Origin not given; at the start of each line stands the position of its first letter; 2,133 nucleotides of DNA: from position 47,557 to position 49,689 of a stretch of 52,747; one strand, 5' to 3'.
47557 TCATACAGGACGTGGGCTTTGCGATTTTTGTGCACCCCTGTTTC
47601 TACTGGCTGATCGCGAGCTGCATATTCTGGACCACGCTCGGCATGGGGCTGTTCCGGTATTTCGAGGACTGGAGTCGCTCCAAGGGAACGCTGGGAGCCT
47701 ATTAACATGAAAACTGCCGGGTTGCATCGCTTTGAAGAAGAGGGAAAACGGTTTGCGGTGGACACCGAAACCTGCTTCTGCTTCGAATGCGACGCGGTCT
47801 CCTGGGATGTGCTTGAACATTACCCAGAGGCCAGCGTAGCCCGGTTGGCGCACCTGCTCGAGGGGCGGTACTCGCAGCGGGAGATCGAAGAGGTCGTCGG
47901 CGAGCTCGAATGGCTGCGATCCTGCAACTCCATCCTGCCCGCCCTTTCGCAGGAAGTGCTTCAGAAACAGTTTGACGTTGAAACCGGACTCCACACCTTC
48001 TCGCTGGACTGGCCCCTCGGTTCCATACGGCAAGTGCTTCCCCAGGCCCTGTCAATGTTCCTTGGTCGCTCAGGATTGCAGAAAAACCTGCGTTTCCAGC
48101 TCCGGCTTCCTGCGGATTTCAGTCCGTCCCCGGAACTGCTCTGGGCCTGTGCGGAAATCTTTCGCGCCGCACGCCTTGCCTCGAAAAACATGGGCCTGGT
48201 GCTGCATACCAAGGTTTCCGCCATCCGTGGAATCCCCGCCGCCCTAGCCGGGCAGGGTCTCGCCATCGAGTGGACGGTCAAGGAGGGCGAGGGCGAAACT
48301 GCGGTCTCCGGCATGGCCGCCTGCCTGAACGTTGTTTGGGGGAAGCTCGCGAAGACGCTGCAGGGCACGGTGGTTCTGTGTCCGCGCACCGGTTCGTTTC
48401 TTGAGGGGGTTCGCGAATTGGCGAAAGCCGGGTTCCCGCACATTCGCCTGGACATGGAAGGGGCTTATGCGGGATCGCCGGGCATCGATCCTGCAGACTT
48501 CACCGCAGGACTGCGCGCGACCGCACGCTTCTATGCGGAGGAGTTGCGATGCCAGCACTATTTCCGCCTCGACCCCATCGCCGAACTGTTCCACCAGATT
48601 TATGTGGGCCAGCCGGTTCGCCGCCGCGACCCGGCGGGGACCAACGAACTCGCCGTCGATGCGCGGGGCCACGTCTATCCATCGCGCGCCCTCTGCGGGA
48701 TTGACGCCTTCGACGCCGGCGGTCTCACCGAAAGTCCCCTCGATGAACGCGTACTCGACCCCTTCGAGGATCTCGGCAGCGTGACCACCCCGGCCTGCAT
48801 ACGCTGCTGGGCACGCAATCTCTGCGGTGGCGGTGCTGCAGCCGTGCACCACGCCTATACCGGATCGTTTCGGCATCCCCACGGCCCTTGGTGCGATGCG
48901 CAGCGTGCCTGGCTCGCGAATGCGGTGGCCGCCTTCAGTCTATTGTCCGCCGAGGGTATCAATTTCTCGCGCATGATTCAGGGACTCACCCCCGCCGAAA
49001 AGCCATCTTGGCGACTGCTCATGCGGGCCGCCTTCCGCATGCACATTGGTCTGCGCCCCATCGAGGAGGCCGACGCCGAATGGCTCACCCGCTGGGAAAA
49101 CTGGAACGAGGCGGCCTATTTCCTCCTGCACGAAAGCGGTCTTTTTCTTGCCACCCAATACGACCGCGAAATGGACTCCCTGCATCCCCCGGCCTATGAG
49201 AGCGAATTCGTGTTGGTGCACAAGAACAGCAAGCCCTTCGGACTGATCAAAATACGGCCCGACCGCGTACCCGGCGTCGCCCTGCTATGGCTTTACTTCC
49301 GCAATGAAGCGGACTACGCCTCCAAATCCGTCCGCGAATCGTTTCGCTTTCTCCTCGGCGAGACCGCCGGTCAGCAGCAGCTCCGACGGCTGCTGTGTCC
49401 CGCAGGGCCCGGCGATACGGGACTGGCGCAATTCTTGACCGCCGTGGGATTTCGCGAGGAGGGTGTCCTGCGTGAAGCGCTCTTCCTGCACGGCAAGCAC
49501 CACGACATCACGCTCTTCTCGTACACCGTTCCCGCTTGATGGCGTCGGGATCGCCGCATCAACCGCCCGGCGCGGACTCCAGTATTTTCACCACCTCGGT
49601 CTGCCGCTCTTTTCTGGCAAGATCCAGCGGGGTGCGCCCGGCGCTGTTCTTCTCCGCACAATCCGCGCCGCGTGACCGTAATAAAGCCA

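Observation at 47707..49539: RRE + cysteine-depleted rSAM/SPASM-like body fused to a GNAT: a likely repurposed maturase scaffold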

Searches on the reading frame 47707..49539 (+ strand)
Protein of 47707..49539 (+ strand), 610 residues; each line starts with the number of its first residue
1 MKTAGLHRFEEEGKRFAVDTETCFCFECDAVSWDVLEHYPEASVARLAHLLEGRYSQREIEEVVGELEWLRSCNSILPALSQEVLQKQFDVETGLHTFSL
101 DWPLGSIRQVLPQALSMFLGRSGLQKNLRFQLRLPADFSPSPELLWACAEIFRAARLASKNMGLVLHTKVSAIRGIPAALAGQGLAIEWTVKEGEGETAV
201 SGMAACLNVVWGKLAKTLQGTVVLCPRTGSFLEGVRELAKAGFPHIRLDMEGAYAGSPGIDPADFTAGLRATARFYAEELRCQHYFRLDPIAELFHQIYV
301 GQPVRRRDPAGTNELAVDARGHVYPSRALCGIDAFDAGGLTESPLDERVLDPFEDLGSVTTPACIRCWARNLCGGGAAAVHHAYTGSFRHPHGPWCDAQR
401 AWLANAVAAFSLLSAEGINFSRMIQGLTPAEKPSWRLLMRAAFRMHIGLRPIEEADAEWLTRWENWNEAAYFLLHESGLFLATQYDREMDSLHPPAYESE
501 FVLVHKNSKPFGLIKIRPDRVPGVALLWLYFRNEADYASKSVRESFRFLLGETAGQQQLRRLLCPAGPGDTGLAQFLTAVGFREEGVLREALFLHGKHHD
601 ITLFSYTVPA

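Call 3: search_protein_families(library=pfam, proteins=[window:47707-49539:+], max_evalue=1)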
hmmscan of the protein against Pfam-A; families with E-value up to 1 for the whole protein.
window:47707-49539:+ (610 aa): 1 family
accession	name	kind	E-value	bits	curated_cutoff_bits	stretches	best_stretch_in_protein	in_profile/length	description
PF13420.13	Acetyltransf_4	-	0.11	13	24.3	1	449-602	1-154/155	Acetyltransferase (GNAT) domain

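Call 4: search_protein_families(library=ncbifam, proteins=[window:47707-49539:+], max_evalue=1)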
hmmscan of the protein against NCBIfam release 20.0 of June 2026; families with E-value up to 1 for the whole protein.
window:47707-49539:+ (610 aa): 12 families
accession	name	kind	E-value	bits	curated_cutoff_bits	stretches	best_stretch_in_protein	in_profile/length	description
TIGR03974.1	rSAM_six_Cys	equivalog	7e-14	51.5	425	2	310-407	349-446/451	thioether cross-link-forming SCIFF peptide maturase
NF040492.1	not_ScfB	exception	3e-13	49.4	855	2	310-408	348-446/450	ScfB-related radical SAM/SPASM orphan maturase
TIGR03906.1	quino_hemo_SAM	equivalog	1.2e-12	47.3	453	2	273-416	310-453/467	quinohemoprotein amine dehydrogenase maturation protein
TIGR04064.1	rSAM_nif11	equivalog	5e-12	45.3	518.7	1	310-420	336-443/459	nif11-like peptide radical SAM maturase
NF047865.1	rSAM_PapB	equivalog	2.7e-09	36.7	340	1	265-391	201-330/330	PapB family radical SAM/SPASM ranthipeptide maturase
TIGR04085.1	rSAM_more_4Fe4S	domain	5.8e-07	29.9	27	1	310-394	3-91/93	SPASM domain-containing protein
NF045574.1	sacti_mat_StsB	exception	1.7e-05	23.9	625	1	309-403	321-421/466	StsB family radical SAM/SPASM domain sactipeptide maturase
TIGR04163.1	rSAM_cobopep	equivalog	1.7e-05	23.8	375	1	313-402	319-411/428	peptide-modifying radical SAM enzyme CbpB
NF035951.1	rSAM_RumMC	equivalog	0.0064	15.2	720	0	9-89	20-99/510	RumMC family radical SAM sactipeptide maturase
NF041298.1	rSAM_mat_DynA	equivalog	0.0066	15.5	450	1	311-390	253-334/356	dynobactin maturation radical SAM/SPASM protein DynA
NF041707.1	rSAM_YhhB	equivalog_domain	0.19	10.6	445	1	360-404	316-359/369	cyclophane-forming radical SAM/SPASM peptide maturase YhhB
TIGR04068.1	rSAM_ocin_clost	equivalog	0.35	9.7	500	1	310-382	354-426/462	Cys-rich peptide radical SAM maturase CcpM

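Call 5: find_homologous_proteins(query=window:47707-49539:+, max_evalue=0.001)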
Query window:47707-49539:+ (610 aa): 320 proteins with E <= 0.001 among 8000 candidates; the best 120 are listed.
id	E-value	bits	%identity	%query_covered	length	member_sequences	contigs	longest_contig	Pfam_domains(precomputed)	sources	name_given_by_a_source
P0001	0.0e+0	1421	100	100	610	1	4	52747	-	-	-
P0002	0.0e+0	1126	79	100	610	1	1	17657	-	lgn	-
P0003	1.1e-245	835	60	100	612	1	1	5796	-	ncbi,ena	-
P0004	4.3e-202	691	50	100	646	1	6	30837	-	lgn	-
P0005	9.1e-201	687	52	100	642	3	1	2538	-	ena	-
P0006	1.1e-196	673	50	99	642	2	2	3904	-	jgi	-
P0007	2.2e-196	672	53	100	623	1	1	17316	-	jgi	jgi:radical SAM protein with 4Fe4S-binding SPASM domain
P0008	9.2e-194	663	49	100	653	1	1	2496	-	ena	-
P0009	5.4e-192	658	51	99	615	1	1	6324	-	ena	-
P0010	1.3e-191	656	51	99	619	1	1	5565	PF13420.14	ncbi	-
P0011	3.0e-191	655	50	99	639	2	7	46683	-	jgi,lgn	jgi:uncharacterized protein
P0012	9.2e-190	650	49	99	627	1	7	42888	PF13420.14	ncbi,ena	-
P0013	1.1e-188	647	50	98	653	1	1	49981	-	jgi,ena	-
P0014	1.2e-188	647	50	100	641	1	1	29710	-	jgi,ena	-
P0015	1.3e-187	643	49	99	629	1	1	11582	-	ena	-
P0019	3.1e-186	639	49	99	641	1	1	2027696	PF13420.14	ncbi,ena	-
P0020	3.9e-186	638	48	100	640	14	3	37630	PF13420.14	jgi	jgi:uncharacterized protein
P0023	2.2e-185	636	48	100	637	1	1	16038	PF13420.14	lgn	-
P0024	2.6e-185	636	49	100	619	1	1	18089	PF13420.14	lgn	-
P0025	2.6e-185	636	49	100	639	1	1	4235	PF13420.14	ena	-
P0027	4.6e-184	631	49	98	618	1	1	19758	PF13420.14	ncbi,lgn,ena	-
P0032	2.9e-182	625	48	100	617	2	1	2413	PF13420.14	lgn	-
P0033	5.3e-182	625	48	100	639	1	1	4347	PF13420.14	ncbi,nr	ncbi:MAG: GNAT family N-acetyltransferase [Candidatus Hydrogenedentes bacterium]|nr:GNAT family N-ac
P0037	1.3e-181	623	46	100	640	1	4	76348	PF13420.14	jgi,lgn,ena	jgi:uncharacterized protein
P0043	6.7e-181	621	48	99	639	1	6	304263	-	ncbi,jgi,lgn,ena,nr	ncbi:MAG TPA: SPASM domain-containing protein [Candidatus Bathyarchaeia archaeon]|nr:SPASM domain-co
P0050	6.9e-180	618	48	99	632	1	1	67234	PF13420.14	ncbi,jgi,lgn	-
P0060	4.6e-179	615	47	99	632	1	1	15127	PF13420.14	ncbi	-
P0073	1.5e-176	607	47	98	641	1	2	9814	PF13420.14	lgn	-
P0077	6.4e-176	605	46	99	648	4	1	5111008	PF13420.14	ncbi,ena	-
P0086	9.1e-175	601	45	99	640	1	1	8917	PF13420.14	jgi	jgi:uncharacterized protein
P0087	1.0e-174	601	47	99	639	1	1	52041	PF13420.14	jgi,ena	-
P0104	6.2e-172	591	44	100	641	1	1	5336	PF13420.14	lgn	-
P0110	5.9e-171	588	45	100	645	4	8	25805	PF13420.14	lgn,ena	-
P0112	5.3e-170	585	45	99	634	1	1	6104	PF13420.14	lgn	-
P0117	1.5e-169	583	45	100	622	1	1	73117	PF13420.14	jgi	jgi:uncharacterized protein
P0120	3.0e-169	582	46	99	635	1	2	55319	PF13420.14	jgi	jgi:radical SAM protein with 4Fe4S-binding SPASM domain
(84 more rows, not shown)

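Call 6: search_solved_structures(query=window:47707-49539:+, max_evalue=10, show_alignments=3)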
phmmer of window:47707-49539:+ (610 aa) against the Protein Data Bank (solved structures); distinct sequences matched with E-value up to 10: 11.
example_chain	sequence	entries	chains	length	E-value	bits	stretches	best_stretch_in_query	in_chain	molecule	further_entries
5wgg_A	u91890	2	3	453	6.3e-12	47.9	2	310-396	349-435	Radical SAM domain protein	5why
1nsl_A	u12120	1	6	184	0.0083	17.7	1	546-605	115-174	Probable acetyltransferase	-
3igr_A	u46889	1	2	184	0.43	12.1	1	492-603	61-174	Ribosomal-protein-S5-alanine N-acetyltransferase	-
8owy_A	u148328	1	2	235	0.76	11.3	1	18-45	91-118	tRNA N(3)-methylcytidine methyltransferase METTL6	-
8owx_A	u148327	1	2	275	0.96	10.9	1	18-45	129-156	tRNA N(3)-methylcytidine methyltransferase METTL6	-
1s7k_A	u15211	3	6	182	0.99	10.9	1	491-608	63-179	acetyl transferase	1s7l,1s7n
1z9u_A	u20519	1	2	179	1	10.9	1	491-608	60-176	acetyl transferase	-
8p7b_A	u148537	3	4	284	1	10.8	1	18-45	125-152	tRNA N(3)-methylcytidine methyltransferase METTL6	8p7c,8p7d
7f1e_A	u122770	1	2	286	1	10.8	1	18-45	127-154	tRNA N(3)-methylcytidine methyltransferase METTL6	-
7ezg_A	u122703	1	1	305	1.1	10.7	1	18-45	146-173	tRNA N(3)-methylcytidine methyltransferase METTL6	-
1s7f_A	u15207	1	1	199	1.2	10.6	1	492-608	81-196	acetyl transferase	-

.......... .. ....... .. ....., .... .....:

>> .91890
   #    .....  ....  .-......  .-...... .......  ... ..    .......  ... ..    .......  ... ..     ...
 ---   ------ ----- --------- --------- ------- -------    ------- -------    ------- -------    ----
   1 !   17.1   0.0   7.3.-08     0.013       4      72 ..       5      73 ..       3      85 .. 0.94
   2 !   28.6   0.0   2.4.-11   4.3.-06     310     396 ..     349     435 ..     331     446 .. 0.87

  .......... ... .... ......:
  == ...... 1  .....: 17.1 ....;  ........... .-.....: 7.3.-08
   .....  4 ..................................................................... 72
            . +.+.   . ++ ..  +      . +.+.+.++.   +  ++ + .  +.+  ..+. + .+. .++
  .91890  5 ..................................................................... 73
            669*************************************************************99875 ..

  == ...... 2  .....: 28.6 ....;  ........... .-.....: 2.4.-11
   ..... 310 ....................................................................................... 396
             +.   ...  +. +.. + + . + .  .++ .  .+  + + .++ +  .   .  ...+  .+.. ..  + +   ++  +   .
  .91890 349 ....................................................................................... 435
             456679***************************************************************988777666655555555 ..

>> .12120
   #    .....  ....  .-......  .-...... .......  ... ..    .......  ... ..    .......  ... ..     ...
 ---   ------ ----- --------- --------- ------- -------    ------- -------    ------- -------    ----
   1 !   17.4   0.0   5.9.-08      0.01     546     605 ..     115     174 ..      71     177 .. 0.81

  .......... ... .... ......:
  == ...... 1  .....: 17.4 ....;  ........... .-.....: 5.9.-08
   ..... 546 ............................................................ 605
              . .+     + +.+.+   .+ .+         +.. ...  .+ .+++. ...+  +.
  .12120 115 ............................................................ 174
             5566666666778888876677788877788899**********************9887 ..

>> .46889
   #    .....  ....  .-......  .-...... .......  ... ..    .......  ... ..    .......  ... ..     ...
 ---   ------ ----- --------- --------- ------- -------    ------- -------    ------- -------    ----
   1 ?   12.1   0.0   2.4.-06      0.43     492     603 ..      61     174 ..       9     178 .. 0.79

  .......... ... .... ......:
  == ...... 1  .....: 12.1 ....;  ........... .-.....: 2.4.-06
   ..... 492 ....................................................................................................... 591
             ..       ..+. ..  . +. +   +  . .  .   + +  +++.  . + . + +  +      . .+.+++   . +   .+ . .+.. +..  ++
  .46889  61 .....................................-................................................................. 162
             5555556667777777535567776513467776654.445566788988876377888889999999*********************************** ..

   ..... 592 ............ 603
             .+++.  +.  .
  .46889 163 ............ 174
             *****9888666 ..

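Call 11: find_encoding_contigs(protein=P0019, flank=10000, max_places=2)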
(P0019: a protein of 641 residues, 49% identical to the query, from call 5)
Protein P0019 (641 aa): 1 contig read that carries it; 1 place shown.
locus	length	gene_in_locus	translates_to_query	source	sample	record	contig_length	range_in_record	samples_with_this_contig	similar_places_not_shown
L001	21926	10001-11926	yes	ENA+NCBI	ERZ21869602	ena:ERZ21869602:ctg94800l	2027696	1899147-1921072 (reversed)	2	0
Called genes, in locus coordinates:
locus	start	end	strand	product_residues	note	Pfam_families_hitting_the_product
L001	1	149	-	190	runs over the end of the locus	PF03886:ABC_trans_aux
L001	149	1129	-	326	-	PF02470:MlaD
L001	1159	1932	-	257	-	PF00005:ABC_tran, PF13304:AAA_21 (weak)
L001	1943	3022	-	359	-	PF02405:MlaE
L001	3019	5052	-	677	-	PF22745:Nlig-Ia, PF01653:DNA_ligase_aden, PF03120:OB_DNA_ligase, PF03119:DNA_ligase_ZBD (weak), PF14520:HHH_5 (faint), PF12826:HHH_2, PF00533:BRCT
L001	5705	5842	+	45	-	-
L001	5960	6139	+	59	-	-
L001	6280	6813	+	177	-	PF13302:Acetyltransf_3 (weak)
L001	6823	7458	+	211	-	PF13302:Acetyltransf_3, PF13420:Acetyltransf_4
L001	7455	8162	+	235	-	PF02517:Rce1-like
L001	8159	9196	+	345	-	PF00005:ABC_tran, PF13304:AAA_21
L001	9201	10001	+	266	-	-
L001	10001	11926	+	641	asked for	PF13420:Acetyltransf_4 (faint)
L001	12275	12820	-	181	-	PF24038:DUF7347, PF25213:HVO_A0261_N (weak), PF01022:HTH_5 (weak), PF12840:HTH_20 (weak)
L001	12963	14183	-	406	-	PF05448:AXE1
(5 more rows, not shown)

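Call 12: find_encoding_contigs(protein=P0077, flank=10000, max_places=2)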
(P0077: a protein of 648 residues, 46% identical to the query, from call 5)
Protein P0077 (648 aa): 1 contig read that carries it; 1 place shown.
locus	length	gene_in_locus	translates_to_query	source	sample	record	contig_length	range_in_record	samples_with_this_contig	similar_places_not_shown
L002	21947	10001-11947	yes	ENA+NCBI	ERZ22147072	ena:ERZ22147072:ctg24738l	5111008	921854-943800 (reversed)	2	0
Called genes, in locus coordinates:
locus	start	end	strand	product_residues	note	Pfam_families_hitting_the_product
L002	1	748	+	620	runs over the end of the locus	PF25174:Beta-prop_THOC3 (weak), PF10282:Lactonase (faint), PF23414:Beta-prop_EML_2 (faint), PF03150:CCP_MauG (faint), PF13442:Cytochrome_CBB3 (faint), PF21419:RoxA-like_Cyt-c (faint)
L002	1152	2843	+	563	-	PF00149:Metallophos, PF18998:Flg_new_2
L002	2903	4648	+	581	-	-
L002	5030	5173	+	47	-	-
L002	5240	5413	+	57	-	-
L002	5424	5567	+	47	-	-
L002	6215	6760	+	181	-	-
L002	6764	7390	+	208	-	PF13302:Acetyltransf_3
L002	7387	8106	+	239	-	PF02517:Rce1-like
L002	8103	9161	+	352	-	PF00005:ABC_tran, PF13304:AAA_21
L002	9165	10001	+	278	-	-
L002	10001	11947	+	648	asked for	PF13420:Acetyltransf_4 (weak)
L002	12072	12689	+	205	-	PF01810:LysE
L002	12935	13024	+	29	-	-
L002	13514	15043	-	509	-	PF00370:FGGY_N, PF02782:FGGY_C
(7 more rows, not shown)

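Call 13: find_encoding_contigs(protein=P0043, flank=10000, max_places=2)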
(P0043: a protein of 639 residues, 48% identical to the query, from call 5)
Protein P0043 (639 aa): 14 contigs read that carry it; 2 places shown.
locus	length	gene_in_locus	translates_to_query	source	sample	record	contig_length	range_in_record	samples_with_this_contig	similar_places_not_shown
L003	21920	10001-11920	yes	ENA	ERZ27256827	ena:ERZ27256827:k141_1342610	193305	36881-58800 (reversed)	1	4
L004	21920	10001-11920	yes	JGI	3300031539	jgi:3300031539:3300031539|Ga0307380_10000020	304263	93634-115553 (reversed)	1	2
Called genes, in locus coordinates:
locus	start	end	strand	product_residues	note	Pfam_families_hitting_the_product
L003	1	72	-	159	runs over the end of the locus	PF01842:ACT, PF22629:ACT_AHAS_ss, PF13710:ACT_5, PF10369:ALS_ss_C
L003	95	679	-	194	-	PF01195:Pept_tRNA_hydro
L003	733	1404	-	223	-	PF01386:Ribosomal_L25p, PF14693:Ribosomal_TL5_C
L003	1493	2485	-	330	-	PF13793:Pribosyltran_N, PF00156:Pribosyltran, PF14572:Pribosyl_synth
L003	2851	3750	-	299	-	PF04015:DUF362 (weak)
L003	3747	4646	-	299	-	PF20244:DUF6599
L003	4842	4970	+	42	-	-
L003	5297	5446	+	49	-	-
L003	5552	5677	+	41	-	-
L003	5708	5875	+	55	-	-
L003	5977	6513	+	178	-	PF13420:Acetyltransf_4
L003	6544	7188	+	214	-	PF13302:Acetyltransf_3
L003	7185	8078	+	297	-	PF02517:Rce1-like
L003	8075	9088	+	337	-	PF00005:ABC_tran, PF02463:SMC_N (faint), PF13304:AAA_21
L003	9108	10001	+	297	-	PF12698:ABC2_membrane_3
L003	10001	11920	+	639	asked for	-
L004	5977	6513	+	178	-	PF13420:Acetyltransf_4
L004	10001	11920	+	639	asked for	-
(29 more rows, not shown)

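Call 19: predict_structure(alignment_id=A1)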
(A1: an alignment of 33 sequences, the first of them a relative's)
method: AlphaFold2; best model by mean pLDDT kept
length: 610 residues; sequences in the alignment: 33
mean_pLDDT: 79.2   pTM: 0.66
mean pLDDT of the five models: 79.2, 79.2, 78.8, 78.1, 74.3
residues with pLDDT >= 90: 177; 70-90: 298; 50-70: 78; < 50: 57
segments of 3 or more residues with pLDDT < 50: 1-3, 308-310, 357-359, 429-443, 465-497
pLDDT, mean of each block of 10 residues (from residue 1): 70 88 86 91 91 93 88 79 67 82 92 94 89 92 95 95 94 85 90 91 89 87 89 93 91 77 87 91 85 84 58 84 91 91 85 61 72 73 84 85 88 70 58 39 60 60 51 37 33 47 78 77 81 85 83 69 84 90 84 65 83
secondary structure, 60 per line:
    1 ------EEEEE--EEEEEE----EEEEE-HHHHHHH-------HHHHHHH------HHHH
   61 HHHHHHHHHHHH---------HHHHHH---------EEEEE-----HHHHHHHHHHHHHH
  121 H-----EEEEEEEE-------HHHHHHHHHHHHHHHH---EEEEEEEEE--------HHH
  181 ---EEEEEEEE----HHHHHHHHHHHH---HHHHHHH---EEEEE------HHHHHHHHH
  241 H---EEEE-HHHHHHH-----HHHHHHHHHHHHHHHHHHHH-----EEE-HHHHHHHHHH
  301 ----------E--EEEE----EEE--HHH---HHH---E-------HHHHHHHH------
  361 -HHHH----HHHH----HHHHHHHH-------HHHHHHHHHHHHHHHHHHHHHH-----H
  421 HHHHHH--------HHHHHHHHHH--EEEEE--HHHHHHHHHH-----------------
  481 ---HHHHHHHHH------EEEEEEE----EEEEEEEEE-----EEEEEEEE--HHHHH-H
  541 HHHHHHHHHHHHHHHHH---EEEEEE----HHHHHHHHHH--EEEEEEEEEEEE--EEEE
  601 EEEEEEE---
elements in order: E7-11 E14-19 E24-28 H30-36 H44-50 H57-72 H82-87 E97-101 H107-121 E127-134 H142-157 E161-169 E184-191 H196-207 H211-217 E221-225 H232-241 E245-248 H250-256 H262-281 E287-289 H291-300 E314-317 E322-324 H347-354 H362-365 H370-373 H378-385 H393-414 H420-426 H435-444 E447-451 H454-463 H484-492 E499-505 E510-518 E524-531 H534-538 H540-557 E561-566 H571-580 E583-594 E597-607

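Call 21: search_protein_representatives(alignment_id=A1)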
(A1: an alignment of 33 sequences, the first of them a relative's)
Query: 33 sequences, 639 profile positions. Proteins with E-value up to 0.001 (for the whole library): 3655; up to 1e-10: 1080; up to 1e-30: 75. The best 150 are listed.
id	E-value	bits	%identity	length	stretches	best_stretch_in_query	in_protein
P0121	3.1e-273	924.7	-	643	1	1-637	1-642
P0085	5.7e-264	894.1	-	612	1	5-638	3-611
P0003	5.2e-262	887.7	-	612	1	1-638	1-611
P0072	7.2e-255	864.1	-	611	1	1-636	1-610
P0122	3.6e-245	832.0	-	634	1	1-636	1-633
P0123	6.4e-240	814.7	-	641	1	1-635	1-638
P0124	2.7e-237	806.0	-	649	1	3-636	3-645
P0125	7.0e-231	784.8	-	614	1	1-636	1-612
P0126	8.3e-231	784.6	-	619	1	1-637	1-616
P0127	5.6e-230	781.9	-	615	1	1-636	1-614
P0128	9.2e-230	781.1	-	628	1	3-638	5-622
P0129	1.8e-229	780.2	-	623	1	1-635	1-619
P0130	7.8e-224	761.5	-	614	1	1-635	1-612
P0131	4.3e-223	759.1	-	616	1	1-637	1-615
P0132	3.6e-220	749.4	-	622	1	4-637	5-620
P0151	3.1e-115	402.8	-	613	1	5-634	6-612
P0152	8.0e-104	365.1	-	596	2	242-634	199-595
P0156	3.2e-98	346.6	-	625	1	3-636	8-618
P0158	9.1e-87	308.7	-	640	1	3-634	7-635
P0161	7.4e-70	252.9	-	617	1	4-632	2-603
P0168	3.0e-45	171.6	-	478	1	4-434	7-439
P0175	9.6e-36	140.2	-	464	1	2-435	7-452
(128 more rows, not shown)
